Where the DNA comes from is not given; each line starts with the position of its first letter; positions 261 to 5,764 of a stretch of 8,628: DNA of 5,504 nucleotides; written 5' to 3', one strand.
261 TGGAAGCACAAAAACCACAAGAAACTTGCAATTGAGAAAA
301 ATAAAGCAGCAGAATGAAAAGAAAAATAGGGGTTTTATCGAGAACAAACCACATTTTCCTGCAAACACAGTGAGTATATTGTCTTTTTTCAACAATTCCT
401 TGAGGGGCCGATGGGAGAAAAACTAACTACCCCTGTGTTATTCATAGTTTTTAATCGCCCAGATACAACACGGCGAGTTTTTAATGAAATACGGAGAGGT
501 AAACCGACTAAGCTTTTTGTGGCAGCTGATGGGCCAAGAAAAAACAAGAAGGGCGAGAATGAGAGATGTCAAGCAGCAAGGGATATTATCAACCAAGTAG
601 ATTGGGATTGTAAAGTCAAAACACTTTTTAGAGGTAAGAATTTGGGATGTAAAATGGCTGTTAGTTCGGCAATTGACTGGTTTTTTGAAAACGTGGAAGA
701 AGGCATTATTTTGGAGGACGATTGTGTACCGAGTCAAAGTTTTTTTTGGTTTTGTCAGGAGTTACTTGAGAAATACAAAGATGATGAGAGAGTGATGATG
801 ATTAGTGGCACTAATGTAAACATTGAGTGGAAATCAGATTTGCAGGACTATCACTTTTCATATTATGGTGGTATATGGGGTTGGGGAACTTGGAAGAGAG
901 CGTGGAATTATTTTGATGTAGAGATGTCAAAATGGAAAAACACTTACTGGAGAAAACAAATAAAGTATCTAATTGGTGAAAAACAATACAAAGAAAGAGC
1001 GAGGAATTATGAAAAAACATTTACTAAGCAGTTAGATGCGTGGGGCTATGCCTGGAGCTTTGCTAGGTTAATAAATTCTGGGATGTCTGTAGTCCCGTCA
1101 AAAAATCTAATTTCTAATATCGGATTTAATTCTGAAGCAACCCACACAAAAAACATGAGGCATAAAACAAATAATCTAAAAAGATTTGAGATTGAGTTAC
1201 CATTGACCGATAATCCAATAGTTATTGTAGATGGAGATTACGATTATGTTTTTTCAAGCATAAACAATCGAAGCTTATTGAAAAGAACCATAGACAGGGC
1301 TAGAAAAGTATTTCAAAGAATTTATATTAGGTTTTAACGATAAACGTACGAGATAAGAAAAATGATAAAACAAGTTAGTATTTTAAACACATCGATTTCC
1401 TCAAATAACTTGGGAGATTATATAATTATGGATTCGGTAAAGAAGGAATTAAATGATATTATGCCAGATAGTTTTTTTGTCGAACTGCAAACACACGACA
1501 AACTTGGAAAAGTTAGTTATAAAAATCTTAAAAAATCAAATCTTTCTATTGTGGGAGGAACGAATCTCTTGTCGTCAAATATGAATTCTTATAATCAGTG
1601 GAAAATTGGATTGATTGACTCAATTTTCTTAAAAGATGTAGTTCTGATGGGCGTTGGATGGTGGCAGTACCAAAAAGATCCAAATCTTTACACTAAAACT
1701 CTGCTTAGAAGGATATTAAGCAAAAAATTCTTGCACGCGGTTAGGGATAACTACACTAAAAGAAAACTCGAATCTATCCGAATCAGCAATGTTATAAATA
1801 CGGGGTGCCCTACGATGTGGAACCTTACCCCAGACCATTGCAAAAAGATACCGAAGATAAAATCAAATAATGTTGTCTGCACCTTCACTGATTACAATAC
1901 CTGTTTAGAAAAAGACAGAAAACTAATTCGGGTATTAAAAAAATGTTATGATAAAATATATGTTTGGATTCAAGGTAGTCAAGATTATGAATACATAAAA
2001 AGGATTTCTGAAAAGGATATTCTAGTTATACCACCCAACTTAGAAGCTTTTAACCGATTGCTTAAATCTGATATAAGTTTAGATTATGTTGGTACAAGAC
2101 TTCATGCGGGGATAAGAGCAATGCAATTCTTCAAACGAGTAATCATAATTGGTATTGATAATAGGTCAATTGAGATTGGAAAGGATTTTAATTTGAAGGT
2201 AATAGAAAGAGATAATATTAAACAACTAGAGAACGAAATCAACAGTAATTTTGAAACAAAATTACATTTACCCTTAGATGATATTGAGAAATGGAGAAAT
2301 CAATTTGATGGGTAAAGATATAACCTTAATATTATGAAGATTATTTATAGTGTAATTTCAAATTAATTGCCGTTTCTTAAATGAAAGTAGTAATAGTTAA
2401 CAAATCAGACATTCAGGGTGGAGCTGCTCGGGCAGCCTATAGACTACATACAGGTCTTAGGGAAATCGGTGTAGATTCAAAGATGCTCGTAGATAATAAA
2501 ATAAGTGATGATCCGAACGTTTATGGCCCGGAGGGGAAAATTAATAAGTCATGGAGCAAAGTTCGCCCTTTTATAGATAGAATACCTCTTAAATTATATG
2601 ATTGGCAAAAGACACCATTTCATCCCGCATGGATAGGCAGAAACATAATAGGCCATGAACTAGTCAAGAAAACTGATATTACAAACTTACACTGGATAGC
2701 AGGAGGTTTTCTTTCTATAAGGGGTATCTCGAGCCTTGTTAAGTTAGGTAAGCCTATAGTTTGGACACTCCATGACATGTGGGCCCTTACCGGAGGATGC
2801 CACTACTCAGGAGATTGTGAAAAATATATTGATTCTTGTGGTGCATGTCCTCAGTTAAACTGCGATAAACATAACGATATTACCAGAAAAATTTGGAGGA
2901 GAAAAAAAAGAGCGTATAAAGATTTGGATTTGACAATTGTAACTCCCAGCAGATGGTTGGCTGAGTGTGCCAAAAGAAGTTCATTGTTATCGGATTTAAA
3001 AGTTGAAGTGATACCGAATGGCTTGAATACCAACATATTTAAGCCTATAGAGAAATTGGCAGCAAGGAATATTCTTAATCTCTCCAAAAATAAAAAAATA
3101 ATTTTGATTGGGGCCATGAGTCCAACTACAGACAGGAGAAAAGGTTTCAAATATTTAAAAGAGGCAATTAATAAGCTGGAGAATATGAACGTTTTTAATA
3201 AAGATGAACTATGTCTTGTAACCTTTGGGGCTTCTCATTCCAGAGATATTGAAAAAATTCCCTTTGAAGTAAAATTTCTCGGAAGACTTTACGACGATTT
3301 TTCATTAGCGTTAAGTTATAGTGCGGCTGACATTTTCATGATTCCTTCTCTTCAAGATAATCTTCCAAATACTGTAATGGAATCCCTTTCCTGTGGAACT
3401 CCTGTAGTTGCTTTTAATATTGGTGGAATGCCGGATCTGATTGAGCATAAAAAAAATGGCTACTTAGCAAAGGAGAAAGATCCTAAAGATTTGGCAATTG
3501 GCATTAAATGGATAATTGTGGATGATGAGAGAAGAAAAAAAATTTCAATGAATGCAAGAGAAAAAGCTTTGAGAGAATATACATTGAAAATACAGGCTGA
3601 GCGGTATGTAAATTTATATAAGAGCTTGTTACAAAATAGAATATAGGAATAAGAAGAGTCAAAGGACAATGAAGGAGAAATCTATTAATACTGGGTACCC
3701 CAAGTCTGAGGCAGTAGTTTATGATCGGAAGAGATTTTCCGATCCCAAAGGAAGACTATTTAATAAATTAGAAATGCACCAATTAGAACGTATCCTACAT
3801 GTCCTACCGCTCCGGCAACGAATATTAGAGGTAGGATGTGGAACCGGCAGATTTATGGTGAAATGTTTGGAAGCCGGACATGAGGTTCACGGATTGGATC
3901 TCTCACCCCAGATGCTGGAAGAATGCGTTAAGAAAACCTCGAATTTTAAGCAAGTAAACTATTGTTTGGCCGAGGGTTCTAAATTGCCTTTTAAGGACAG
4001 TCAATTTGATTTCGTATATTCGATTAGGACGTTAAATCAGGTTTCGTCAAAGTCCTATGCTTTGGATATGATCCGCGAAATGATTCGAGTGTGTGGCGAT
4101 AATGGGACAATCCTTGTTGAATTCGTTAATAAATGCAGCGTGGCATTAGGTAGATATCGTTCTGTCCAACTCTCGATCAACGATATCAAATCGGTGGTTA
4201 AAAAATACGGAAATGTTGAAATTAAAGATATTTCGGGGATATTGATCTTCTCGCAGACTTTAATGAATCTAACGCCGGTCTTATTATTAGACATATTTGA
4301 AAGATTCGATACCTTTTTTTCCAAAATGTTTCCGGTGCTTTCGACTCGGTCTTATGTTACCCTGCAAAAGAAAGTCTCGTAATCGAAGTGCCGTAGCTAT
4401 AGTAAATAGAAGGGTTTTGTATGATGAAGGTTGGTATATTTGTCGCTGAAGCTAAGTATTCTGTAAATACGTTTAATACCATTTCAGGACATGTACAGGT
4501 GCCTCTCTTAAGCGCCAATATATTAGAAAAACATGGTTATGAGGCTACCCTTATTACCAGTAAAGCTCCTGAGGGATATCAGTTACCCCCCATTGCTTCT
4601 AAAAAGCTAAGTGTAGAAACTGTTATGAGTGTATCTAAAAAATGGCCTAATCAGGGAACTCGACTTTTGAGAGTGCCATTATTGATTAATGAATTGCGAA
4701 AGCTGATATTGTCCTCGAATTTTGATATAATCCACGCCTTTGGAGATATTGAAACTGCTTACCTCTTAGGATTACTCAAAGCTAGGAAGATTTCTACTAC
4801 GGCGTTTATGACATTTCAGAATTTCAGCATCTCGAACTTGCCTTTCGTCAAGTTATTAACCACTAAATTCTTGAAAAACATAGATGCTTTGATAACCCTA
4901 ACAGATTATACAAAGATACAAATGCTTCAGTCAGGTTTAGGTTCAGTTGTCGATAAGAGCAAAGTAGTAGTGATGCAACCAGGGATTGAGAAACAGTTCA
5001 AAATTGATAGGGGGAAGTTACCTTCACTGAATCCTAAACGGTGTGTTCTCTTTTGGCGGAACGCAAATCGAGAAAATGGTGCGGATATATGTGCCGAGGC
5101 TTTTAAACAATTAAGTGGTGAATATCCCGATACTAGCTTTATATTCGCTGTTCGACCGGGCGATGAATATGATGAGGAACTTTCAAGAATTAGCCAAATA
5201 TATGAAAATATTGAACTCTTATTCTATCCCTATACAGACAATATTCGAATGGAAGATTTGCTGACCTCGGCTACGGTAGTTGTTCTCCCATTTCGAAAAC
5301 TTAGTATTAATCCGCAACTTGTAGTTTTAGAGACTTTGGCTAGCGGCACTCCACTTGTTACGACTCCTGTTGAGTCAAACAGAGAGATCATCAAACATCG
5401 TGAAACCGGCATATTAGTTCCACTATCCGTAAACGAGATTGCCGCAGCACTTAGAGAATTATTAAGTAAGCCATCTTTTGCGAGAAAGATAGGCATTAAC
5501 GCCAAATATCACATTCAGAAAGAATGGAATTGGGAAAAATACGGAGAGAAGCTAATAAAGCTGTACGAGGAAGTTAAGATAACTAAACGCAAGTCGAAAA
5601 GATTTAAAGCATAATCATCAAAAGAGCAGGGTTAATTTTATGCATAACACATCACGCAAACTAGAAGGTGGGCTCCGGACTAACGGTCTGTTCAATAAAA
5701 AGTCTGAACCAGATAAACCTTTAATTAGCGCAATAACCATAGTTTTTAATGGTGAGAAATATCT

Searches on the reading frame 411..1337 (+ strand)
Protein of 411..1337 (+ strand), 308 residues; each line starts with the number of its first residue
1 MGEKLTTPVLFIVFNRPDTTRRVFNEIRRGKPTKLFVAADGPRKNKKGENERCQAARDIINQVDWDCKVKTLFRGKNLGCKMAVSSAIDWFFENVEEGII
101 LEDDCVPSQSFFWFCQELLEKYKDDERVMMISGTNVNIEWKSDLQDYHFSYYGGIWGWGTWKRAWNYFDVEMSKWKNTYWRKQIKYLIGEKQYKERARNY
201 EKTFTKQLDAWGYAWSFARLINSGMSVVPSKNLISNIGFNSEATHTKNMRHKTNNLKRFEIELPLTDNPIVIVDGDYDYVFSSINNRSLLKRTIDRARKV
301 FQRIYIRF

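Call 5: search_protein_families(library=pfam, proteins=[window:411-1337:+], max_evalue=0.1)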
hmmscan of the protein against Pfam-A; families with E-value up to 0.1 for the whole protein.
window:411-1337:+ (308 aa): 1 family
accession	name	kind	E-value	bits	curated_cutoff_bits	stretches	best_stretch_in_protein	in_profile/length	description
PF01755.23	Glyco_transf_25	-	0.043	14.1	24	0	92-142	83-131/199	Glycosyltransferase family 25 (LPS biosynthesis protein)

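Call 86: search_protein_families(library=ncbifam, proteins=[window:411-1337:+], max_evalue=0.01)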
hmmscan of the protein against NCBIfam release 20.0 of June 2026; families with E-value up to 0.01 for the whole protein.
window:411-1337:+ (308 aa): 0 families

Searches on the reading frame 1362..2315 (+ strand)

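Call 5: search_protein_families(library=pfam, proteins=[window:1362-2315:+], max_evalue=0.1)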
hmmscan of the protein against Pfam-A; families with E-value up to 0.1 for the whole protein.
window:1362-2315:+ (317 aa): 3 families
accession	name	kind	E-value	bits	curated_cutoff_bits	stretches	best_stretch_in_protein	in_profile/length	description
PF04230.19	PS_pyruv_trans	-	1.2e-22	81.6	25.3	1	16-267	1-280/280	Polysaccharide pyruvyl transferase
PF24408.1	wHTH-Calcineurin_assc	-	0.088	13.1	27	0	283-308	6-32/56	wHTH-Calcineurin_assc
PF21125.3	MPN_2A_DUB_like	-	0.098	12.7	27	0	89-128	80-119/171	BRCA1-A complex subunit Abraxas 1 MPN domain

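Call 86: search_protein_families(library=ncbifam, proteins=[window:1362-2315:+], max_evalue=0.01)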
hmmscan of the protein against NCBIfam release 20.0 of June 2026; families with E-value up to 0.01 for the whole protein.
window:1362-2315:+ (317 aa): 1 family
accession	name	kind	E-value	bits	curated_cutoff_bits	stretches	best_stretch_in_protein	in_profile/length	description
TIGR03609.1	S_layer_CsaB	equivalog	2.5e-08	33.6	213.1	1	110-284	117-297/301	polysaccharide pyruvyl transferase CsaB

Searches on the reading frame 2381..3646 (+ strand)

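Call 5: search_protein_families(library=pfam, proteins=[window:2381-3646:+], max_evalue=0.1)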
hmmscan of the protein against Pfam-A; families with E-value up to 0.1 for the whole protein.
window:2381-3646:+ (421 aa): 5 families
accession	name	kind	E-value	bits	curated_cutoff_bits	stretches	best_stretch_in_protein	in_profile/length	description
PF00534.26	Glycos_transf_1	-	2e-25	89.7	26.4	1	229-394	6-171/172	Glycosyl transferases group 1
PF13692.12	Glyco_trans_1_4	-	7.5e-25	88.3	27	1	238-379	2-140/142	Glycosyl transferases group 1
PF13439.12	Glyco_transf_4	-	1.1e-10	42.2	28.5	1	13-218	2-169/170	Glycosyltransferase Family 4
PF13524.12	Glyco_trans_1_2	-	1.8e-06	28.4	25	1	296-409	28-142/144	Glycosyl transferase-like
PF20706.3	GT4-conflict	-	0.0049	16.3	26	1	236-357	196-323/385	Family 4 Glycosyltransferase in conflict systems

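Call 86: search_protein_families(library=ncbifam, proteins=[window:2381-3646:+], max_evalue=0.01)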
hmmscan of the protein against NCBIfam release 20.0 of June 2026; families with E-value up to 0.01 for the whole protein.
window:2381-3646:+ (421 aa): 40 families (the best 25 are shown)
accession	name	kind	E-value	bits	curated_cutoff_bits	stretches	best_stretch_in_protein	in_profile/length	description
TIGR03088.1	stp2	hypoth_equivalog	3.9e-25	88.7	409.05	1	171-417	125-374/374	TIGR03088 family PEP-CTERM/XrtA system glycosyltransferase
TIGR03999.1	thiol_BshA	equivalog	1.5e-22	80.1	273.7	1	190-417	152-374/375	N-acetyl-alpha-D-glucosaminyl L-malate synthase BshA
NF041876.1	EPS_EpsE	equivalog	8.6e-22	77.9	400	1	206-407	186-387/389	exopolysaccharide biosynthesis GT4 family glycosyltransferase EpsE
TIGR02149.1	glgA_Coryne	subfamily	5.3e-18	65.3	302.4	1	202-416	165-390/391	glycogen synthase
TIGR04157.1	glyco_rSAM_CFB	subfamily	2e-17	63.3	400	1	163-413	151-406/406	TIGR04157 family glycosyltransferase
NF047684.1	TeichurnBiosyTuaC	equivalog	9.1e-17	61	550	1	197-417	176-390/391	teichuronic acid biosynthesis protein TuaC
TIGR03449.1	mycothiol_MshA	equivalog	2e-16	59.9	462.5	1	207-418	189-405/406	D-inositol-3-phosphate glycosyltransferase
NF046085.1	XrtY_assoc_Gly1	equivalog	6.5e-16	58.2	400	1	290-418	260-386/387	XrtY-associated glycosyltransferase XYAG1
NF053787.1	GlcN_PG_synth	equivalog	4.3e-15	55.4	480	1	174-417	136-360/361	N-acetylglucosaminyl phosphatidylglycerol synthase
TIGR04015.1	WcaC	equivalog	2.8e-14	53.1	784.85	1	125-415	128-404/405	colanic acid biosynthesis glycosyltransferase WcaC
NF012028.0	PRK15484.1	subfamily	4.9e-14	52.2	618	1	180-412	137-374/380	lipopolysaccharide N-acetylglucosaminyltransferase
TIGR04063.1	stp3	hypoth_equivalog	2.1e-13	49.9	442.05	1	206-417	180-396/397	TIGR04063 family PEP-CTERM/XrtA system glycosyltransferase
NF050056.1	ProtGlycPglH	equivalog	3.3e-13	49.4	600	1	233-415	175-352/354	GalNAc-alpha-(1->4)-GalNAc-alpha-(1->3)-diNAcBac-PP-undecaprenol alpha-1,4-N-acetyl-D-galactosaminyltransferase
NF038229.1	Glyco4_Geo_Pelo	equivalog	1.6e-12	47.1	400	1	283-417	207-337/338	GPMC system family 4 glycosyltransferase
TIGR02472.1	sucr_P_syn_N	equivalog_domain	5.2e-12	45.3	576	1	315-411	340-436/439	sucrose-phosphate synthase, putative, glycosyltransferase domain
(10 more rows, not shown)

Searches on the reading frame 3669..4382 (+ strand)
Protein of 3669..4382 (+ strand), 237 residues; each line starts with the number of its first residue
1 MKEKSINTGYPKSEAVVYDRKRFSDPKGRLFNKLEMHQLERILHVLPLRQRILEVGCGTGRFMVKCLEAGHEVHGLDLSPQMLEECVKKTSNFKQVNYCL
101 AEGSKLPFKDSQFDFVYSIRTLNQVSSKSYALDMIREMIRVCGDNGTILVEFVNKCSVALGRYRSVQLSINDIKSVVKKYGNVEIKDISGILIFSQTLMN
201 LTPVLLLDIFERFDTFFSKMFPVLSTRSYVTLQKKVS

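Call 5: search_protein_families(library=pfam, proteins=[window:3669-4382:+], max_evalue=0.1)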
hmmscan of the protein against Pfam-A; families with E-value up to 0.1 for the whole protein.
window:3669-4382:+ (237 aa): 15 families
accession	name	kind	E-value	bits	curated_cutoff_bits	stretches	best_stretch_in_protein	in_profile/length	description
PF08241.18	Methyltransf_11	-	8.5e-19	68.4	21.2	1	53-149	1-94/95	Methyltransferase domain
PF13649.12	Methyltransf_25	-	1.8e-18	67.5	27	1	52-146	1-97/97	Methyltransferase domain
PF13847.12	Methyltransf_31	-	3.8e-14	53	27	1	51-154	6-113/145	Methyltransferase domain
PF08242.18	Methyltransf_12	-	1.6e-12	48.5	30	1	53-146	1-96/98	Methyltransferase domain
PF13489.12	Methyltransf_23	-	1.5e-11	44.7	27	1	37-155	11-121/164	Methyltransferase domain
PF01209.24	Ubie_methyltran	-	3.5e-10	40.1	20.1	1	50-150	49-151/233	ubiE/COQ5 methyltransferase family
PF07021.18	MetW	-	1.5e-06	28.4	21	1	39-142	4-102/193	Methionine biosynthesis protein MetW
PF02353.26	CMAS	-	1.8e-06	27.9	27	1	37-158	49-172/273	Mycolic acid cyclopropane synthetase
PF08003.17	Methyltransf_9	-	0.0002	20.9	23.8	1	41-151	106-218/315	Protein of unknown function (DUF1698)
PF07942.18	CARME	-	0.0038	17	27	0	50-83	59-92/268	Carnosine N-methyltransferase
PF02086.21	MethyltransfD12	-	0.0042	17.3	22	1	39-186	9-161/253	D12 class N6 adenine-specific DNA methyltransferase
PF01728.25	FtsJ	-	0.0086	16.5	24.1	1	44-116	17-95/181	FtsJ-like methyltransferase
PF17217.9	UPA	-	0.021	14.9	27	0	66-132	17-81/140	UPA domain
PF05724.17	TPMT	-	0.023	14.8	26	1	46-92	35-81/218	Thiopurine S-methyltransferase (TPMT)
PF03848.20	TehB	-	0.073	12.9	20.4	1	51-141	33-123/193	Tellurite resistance protein TehB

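Call 86: search_protein_families(library=ncbifam, proteins=[window:3669-4382:+], max_evalue=0.01)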
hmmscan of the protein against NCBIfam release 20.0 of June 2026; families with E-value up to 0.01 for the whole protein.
window:3669-4382:+ (237 aa): 47 families (the best 25 are shown)
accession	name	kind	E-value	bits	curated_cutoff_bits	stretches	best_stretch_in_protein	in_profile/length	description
NF043040.1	corrin_prot_MT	hypoth_equivalog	1.5e-15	57.2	180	1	43-143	35-143/216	corrinoid protein-associated methyltransferase CpaM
TIGR01934.1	MenG_MenH_UbiE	subfamily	4.7e-14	52.2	158.35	1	49-155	40-147/223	ubiquinone/menaquinone biosynthesis methyltransferase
NF040539.1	AST_met_ArsM_2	exception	9e-13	48.7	240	1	49-153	57-167/262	putative arsinothricin biosynthesis methyltransferase ArsM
TIGR02072.1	BioC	equivalog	2.2e-12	47.3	184.95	1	49-140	35-125/244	malonyl-ACP O-methyltransferase BioC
NF007610.0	PRK10258.1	equivalog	3.1e-11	43.1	342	1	32-150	24-138/251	malonyl-ACP O-methyltransferase BioC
NF041820.1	daptide_MTase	equivalog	4e-11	42.9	175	1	47-93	35-81/243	daptide-type RiPP biosynthesis methyltransferase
NF041537.1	ArsM_AhpD_UU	exception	6.5e-11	41.6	510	1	51-150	79-180/345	arsenite methyltransferase/AhpD domain selenoprotein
NF045667.1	MTase_DVU1556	equivalog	8.3e-11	41.7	155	1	47-150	21-119/213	DVU_1556 family methyltransferase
NF001244.0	PRK00216.1-5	equivalog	1.6e-10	40.7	216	1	49-150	49-153/236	bifunctional demethylmenaquinone methyltransferase/2-methoxy-6-polyprenyl-1,4-benzoquinol methylase UbiE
NF001243.0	PRK00216.1-4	equivalog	2.2e-10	40.3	235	1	49-150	48-151/237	demethylmenaquinone methyltransferase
NF041536.1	ArsM_DUF2284_UU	exception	2.2e-09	36.2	575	1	50-150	78-180/459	arsenite methyltransferase/DUF2284 domain selenoprotein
TIGR02752.1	MenG_heptapren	equivalog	2.5e-09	37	419.85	1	50-149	47-148/231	demethylmenaquinone methyltransferase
TIGR02021.1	BchM-ChlM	equivalog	4e-09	36.2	158.9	1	39-122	45-128/218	magnesium protoporphyrin IX methyltransferase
TIGR02081.1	metW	equivalog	4.3e-09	36.2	189.5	1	38-143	3-103/194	methionine biosynthesis protein MetW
NF001241.0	PRK00216.1-2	equivalog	4.4e-09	36.3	327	1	49-154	52-152/231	demethylmenaquinone methyltransferase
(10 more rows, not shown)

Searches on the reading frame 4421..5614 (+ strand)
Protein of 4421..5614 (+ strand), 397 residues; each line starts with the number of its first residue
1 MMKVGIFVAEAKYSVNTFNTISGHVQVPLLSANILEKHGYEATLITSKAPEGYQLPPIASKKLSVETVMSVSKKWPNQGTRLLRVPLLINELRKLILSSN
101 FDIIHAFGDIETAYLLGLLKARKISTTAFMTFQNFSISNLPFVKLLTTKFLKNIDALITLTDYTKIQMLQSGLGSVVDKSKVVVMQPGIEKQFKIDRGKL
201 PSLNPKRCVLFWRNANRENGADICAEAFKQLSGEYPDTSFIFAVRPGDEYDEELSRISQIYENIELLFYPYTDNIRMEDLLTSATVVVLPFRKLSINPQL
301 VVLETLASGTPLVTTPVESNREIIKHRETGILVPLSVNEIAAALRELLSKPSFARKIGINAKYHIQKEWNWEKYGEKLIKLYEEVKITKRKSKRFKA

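Call 5: search_protein_families(library=pfam, proteins=[window:4421-5614:+], max_evalue=0.1)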
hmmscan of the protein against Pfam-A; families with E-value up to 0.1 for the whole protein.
window:4421-5614:+ (397 aa): 9 families
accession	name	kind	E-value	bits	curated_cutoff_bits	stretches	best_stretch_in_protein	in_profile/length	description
PF00534.26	Glycos_transf_1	-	3.7e-18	66.1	26.4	1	195-362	4-170/172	Glycosyl transferases group 1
PF13692.12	Glyco_trans_1_4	-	1.7e-17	64.4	27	1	209-349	4-141/142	Glycosyl transferases group 1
PF13439.12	Glyco_transf_4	-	9.1e-09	36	28.5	1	34-190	14-167/170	Glycosyltransferase Family 4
PF20706.3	GT4-conflict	-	9.1e-06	25.3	26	1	175-314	167-310/385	Family 4 Glycosyltransferase in conflict systems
PF13579.12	Glyco_trans_4_4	-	1.4e-05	26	29.7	1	32-188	11-158/158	Glycosyl transferase 4-like domain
PF13524.12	Glyco_trans_1_2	-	2.1e-05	24.9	25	1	295-378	60-142/144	Glycosyl transferase-like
PF13477.12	Glyco_trans_4_2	-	0.0037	17.9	23.4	1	32-159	17-137/139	Glycosyl transferase 4-like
PF02350.25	Epimerase_2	-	0.047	13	30.6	0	209-350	186-319/347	UDP-N-acetylglucosamine 2-epimerase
PF05514.17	HR_lesion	-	0.058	14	22.6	1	95-157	70-129/138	HR-like lesion-inducing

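Call 86: search_protein_families(library=ncbifam, proteins=[window:4421-5614:+], max_evalue=0.01)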
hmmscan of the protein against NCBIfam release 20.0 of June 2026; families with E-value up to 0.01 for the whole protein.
window:4421-5614:+ (397 aa): 22 families
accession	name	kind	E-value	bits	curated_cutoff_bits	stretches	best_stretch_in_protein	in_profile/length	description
NF041010.1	glycosy_Agl16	equivalog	1e-12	47.6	575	1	110-385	91-351/352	glycosylation protein Agl16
TIGR03088.1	stp2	hypoth_equivalog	9.1e-12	44.7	409.05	1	277-385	266-373/374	TIGR03088 family PEP-CTERM/XrtA system glycosyltransferase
TIGR02149.1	glgA_Coryne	subfamily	2.5e-11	43.3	302.4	1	155-385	146-390/391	glycogen synthase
NF038295.1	EPS_HpsP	equivalog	1.4e-10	40.7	550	1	204-385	205-387/388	hormogonium polysaccharide biosynthesis glycosyltransferase HpsP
TIGR04047.1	MSMEG_0565_glyc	hypoth_equivalog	2.2e-10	40.1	259.85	1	217-383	205-372/373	MSMEG_0565 family glycosyltransferase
NF041876.1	EPS_EpsE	equivalog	4.7e-10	39.3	400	1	273-374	285-385/389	exopolysaccharide biosynthesis GT4 family glycosyltransferase EpsE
TIGR03449.1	mycothiol_MshA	equivalog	1.3e-09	37.5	462.5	1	268-385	288-403/406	D-inositol-3-phosphate glycosyltransferase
NF053787.1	GlcN_PG_synth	equivalog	2.9e-09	36.3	480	1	300-385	276-359/361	N-acetylglucosaminyl phosphatidylglycerol synthase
TIGR04063.1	stp3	hypoth_equivalog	6.5e-09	35.2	442.05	1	148-385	152-395/397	TIGR04063 family PEP-CTERM/XrtA system glycosyltransferase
NF047684.1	TeichurnBiosyTuaC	equivalog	1e-08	34.6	550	1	204-385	217-389/391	teichuronic acid biosynthesis protein TuaC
NF038229.1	Glyco4_Geo_Pelo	equivalog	1.1e-08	34.5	400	1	148-385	104-336/338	GPMC system family 4 glycosyltransferase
TIGR03999.1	thiol_BshA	equivalog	1.1e-07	31.1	273.7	1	254-385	247-373/375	N-acetyl-alpha-D-glucosaminyl L-malate synthase BshA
TIGR04157.1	glyco_rSAM_CFB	subfamily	1e-06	28.1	400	1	148-382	164-406/406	TIGR04157 family glycosyltransferase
NF046085.1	XrtY_assoc_Gly1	equivalog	6.6e-06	25.2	400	1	210-386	213-385/387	XrtY-associated glycosyltransferase XYAG1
TIGR03087.1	stp1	hypoth_equivalog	2.7e-05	23.5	316.65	1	281-380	295-392/397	TIGR03087 family PEP-CTERM/XrtA system glycosyltransferase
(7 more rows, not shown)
